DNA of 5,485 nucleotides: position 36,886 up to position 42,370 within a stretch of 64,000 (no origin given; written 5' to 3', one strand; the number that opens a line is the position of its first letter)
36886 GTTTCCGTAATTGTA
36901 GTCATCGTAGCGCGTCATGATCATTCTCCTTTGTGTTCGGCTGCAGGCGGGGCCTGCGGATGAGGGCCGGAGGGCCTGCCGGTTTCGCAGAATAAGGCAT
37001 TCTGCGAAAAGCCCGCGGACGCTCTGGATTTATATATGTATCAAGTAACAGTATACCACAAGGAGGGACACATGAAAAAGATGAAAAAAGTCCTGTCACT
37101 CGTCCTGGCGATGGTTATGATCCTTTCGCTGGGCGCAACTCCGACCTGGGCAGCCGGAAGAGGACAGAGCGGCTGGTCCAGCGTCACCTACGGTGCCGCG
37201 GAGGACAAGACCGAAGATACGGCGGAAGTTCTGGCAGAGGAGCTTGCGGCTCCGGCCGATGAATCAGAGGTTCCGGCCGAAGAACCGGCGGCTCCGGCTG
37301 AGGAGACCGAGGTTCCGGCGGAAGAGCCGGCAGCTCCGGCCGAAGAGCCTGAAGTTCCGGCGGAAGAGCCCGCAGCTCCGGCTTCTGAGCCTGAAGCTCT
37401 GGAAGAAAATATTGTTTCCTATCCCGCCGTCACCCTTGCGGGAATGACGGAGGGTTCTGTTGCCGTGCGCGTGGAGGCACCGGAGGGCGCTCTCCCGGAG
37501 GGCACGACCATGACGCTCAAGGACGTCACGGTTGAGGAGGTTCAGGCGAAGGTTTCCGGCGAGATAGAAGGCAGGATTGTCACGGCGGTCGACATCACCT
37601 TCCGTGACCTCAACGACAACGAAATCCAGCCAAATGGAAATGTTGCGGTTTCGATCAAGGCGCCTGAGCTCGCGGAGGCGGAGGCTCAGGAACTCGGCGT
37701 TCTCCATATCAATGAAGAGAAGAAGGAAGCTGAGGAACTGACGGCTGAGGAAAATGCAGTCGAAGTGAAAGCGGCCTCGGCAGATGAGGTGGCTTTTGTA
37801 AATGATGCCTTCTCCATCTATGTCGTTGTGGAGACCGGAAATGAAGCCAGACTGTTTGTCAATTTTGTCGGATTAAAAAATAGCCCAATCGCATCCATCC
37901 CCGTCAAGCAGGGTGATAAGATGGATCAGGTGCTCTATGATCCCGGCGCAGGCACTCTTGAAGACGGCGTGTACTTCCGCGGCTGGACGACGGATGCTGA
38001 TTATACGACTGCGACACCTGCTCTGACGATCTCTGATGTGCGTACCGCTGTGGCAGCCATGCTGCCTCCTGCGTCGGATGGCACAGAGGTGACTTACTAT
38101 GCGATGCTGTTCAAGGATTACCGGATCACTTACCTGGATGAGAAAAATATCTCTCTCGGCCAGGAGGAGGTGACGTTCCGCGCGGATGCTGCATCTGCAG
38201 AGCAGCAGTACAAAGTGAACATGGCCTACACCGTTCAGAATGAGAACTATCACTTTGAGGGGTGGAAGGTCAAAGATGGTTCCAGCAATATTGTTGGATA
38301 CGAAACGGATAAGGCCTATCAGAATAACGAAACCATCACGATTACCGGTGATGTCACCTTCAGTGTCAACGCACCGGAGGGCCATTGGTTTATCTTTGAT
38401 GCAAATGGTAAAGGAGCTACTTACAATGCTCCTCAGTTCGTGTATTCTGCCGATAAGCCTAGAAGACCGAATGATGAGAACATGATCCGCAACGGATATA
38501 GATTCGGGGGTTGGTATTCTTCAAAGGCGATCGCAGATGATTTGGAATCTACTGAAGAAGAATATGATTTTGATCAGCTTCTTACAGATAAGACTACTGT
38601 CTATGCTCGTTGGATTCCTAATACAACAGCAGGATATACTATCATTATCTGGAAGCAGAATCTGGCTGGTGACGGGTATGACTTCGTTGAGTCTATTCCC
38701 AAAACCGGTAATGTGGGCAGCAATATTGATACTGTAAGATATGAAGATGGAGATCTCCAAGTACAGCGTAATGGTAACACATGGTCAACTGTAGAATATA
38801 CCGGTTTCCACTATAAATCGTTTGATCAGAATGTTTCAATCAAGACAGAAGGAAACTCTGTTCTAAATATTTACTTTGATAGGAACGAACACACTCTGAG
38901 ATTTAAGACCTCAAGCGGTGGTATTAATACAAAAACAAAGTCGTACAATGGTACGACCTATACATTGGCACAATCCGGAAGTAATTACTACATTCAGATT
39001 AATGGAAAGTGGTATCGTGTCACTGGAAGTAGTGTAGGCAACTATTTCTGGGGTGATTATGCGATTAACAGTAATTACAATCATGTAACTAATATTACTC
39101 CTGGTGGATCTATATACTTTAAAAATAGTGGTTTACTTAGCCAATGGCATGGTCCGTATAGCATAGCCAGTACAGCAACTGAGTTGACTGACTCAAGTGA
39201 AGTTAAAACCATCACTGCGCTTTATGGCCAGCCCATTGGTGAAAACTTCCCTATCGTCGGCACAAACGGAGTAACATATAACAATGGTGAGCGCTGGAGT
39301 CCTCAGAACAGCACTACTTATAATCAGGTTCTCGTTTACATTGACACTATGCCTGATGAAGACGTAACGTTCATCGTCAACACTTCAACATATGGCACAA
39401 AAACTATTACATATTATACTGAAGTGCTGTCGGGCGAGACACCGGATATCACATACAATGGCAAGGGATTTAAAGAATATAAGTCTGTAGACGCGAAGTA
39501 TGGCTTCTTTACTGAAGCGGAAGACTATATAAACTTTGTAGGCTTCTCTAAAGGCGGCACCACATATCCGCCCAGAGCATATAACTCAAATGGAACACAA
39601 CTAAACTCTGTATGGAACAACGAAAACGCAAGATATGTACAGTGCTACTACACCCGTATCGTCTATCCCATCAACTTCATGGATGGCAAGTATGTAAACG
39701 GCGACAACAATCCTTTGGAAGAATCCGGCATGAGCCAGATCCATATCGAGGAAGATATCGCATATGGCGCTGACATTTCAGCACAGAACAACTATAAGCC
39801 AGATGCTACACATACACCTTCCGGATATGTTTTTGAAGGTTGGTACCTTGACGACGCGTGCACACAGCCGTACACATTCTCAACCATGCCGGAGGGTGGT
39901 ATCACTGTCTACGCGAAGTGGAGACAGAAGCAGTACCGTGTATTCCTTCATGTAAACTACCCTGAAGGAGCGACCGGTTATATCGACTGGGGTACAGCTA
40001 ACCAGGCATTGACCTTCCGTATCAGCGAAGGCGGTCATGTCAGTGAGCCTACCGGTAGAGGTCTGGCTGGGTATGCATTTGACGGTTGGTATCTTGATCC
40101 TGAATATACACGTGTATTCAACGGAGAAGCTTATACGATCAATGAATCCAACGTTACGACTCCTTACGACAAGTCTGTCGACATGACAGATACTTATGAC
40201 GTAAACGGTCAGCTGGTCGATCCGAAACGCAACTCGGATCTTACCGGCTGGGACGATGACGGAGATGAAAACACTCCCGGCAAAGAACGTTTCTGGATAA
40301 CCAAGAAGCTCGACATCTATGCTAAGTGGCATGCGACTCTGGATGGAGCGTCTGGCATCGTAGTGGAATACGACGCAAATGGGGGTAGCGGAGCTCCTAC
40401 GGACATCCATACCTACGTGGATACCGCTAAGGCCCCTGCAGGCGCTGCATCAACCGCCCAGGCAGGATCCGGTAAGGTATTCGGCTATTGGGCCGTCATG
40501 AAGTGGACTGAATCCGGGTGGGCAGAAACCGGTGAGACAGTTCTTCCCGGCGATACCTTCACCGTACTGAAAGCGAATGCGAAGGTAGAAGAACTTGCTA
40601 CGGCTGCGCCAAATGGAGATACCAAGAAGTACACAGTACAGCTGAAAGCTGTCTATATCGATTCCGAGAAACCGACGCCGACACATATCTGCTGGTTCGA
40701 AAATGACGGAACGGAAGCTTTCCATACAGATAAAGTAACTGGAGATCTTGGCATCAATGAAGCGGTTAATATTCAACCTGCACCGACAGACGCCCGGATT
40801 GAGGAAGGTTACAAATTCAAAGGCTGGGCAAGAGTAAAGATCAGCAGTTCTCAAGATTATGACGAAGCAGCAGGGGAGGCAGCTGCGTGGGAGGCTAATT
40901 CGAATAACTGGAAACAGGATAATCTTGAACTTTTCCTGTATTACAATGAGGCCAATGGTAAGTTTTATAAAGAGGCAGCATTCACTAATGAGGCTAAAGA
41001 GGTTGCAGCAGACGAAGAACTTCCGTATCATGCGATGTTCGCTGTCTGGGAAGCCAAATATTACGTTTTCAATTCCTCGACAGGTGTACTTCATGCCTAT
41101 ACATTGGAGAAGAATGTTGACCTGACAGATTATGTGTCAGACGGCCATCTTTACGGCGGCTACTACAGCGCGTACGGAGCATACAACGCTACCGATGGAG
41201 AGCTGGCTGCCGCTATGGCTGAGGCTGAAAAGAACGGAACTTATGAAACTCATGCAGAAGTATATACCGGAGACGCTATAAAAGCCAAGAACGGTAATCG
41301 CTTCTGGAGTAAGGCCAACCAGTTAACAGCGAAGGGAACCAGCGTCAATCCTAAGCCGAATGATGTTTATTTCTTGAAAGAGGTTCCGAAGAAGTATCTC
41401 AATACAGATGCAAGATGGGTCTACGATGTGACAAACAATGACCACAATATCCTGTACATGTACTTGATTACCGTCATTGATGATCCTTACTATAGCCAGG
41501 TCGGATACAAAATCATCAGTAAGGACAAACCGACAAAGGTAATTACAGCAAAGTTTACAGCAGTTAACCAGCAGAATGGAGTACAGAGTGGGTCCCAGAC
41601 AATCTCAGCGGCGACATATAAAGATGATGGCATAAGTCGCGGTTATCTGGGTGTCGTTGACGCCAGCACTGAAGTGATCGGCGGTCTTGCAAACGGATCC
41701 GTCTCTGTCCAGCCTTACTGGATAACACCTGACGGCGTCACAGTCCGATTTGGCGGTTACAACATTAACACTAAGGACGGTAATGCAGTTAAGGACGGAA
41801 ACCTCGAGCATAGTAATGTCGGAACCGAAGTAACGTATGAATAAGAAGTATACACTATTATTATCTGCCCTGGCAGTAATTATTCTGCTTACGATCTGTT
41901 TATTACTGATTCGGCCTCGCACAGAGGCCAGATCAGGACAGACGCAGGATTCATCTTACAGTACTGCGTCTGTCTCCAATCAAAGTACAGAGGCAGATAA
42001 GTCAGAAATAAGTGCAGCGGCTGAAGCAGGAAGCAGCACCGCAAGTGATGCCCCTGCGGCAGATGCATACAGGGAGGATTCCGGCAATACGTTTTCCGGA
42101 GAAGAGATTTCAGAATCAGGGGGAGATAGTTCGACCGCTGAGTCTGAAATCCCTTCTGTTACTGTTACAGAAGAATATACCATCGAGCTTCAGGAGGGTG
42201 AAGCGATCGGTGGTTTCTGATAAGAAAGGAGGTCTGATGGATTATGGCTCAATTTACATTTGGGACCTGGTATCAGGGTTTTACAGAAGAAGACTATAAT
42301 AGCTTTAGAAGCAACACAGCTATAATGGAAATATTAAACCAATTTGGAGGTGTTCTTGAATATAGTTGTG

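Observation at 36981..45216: ~7 kb surface-protein cassette bracketed by perfect 29-bp inverted recombinase-like sites, next to an intact tyrosine recombinase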

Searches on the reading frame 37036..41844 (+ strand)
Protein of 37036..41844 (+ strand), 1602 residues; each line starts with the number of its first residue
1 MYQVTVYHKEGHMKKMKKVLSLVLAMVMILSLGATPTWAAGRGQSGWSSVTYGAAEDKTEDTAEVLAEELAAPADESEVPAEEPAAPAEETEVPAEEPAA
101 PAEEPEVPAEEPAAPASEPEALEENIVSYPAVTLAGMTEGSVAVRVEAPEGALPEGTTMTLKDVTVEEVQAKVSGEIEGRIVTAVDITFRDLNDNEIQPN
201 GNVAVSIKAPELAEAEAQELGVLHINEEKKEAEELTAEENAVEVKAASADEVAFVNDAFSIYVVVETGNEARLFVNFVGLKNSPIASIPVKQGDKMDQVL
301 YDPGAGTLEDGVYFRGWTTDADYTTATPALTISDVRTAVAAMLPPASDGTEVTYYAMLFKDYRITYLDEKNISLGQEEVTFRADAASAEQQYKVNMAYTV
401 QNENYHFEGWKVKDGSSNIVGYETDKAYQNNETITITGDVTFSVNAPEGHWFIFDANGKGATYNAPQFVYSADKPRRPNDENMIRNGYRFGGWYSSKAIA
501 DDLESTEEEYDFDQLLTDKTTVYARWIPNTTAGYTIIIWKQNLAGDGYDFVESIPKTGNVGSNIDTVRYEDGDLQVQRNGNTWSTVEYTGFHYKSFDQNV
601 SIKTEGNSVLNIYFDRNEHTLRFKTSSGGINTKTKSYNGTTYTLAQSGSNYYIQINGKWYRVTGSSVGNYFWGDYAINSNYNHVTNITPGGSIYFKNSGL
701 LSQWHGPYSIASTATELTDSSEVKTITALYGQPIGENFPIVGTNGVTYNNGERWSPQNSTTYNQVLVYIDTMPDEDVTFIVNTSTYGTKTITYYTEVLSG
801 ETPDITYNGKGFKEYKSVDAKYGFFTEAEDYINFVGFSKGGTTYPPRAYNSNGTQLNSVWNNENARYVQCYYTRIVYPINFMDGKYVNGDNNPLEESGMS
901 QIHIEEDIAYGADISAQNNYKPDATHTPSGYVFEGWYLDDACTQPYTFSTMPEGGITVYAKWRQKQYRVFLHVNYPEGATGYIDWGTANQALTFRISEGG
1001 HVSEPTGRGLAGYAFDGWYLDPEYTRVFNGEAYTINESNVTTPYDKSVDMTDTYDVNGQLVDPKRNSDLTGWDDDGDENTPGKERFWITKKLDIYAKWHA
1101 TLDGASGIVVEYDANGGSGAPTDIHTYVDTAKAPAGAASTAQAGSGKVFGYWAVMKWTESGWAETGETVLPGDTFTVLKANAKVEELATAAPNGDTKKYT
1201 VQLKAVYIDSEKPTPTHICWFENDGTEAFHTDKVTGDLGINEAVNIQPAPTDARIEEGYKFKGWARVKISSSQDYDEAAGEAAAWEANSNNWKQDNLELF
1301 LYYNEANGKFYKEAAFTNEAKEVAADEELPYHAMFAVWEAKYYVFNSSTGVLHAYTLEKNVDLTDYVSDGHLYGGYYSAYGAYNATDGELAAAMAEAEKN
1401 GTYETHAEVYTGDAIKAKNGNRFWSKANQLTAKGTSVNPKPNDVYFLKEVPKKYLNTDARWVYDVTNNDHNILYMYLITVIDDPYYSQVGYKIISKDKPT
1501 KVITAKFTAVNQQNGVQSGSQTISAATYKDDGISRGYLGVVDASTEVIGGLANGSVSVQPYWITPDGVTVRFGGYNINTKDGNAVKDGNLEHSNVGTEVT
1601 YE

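Call 8: search_protein_families(library=pfam, proteins=[window:37036-41844:+], max_evalue=0.01)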
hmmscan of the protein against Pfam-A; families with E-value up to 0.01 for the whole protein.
window:37036-41844:+ (1602 aa): 2 families
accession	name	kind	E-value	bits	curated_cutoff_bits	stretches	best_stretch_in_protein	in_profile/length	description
PF09479.16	Flg_new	-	7.7e-22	77.6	27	3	919-961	21-65/65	Listeria-Bacteroides repeat domain (List_Bact_rpt)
PF18998.6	Flg_new_2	-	0.00025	21.4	23.6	0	928-965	32-72/73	Divergent InlB B-repeat domain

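Call 66: search_protein_families(library=ncbifam, proteins=[window:37072-41844:+], max_evalue=0.01)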
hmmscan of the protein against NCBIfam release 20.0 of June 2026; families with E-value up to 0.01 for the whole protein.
window:37072-41844:+ (1590 aa): 2 families
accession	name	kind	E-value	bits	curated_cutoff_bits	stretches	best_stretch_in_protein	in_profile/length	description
TIGR02543.1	List_Bact_rpt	repeat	7.4e-11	42.2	20.95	1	918-953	5-43/44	TIGR02543 family repeat protein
TIGR03445.1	mycothiol_MshB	equivalog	0.0007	19.6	224.35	1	1095-1163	125-192/284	N-acetyl-1-D-myo-inositol-2-amino-2-deoxy-alpha-D-glucopyranoside deacetylase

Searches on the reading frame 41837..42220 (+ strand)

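Call 8: search_protein_families(library=pfam, proteins=[window:41837-42220:+], max_evalue=0.01)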
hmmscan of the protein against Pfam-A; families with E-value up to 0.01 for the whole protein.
window:41837-42220:+ (127 aa): 0 families

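Call 66: search_protein_families(library=ncbifam, proteins=[window:41837-42220:+], max_evalue=0.01)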
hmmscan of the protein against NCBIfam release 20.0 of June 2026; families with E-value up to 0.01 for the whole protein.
window:41837-42220:+ (127 aa): 1 family
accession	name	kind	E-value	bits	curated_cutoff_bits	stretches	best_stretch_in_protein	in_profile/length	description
NF042931.1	SAG1386_EF1546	equivalog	7.3e-05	22.9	80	1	5-123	31-119/158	SAG1386/EF1546 family surface-associated protein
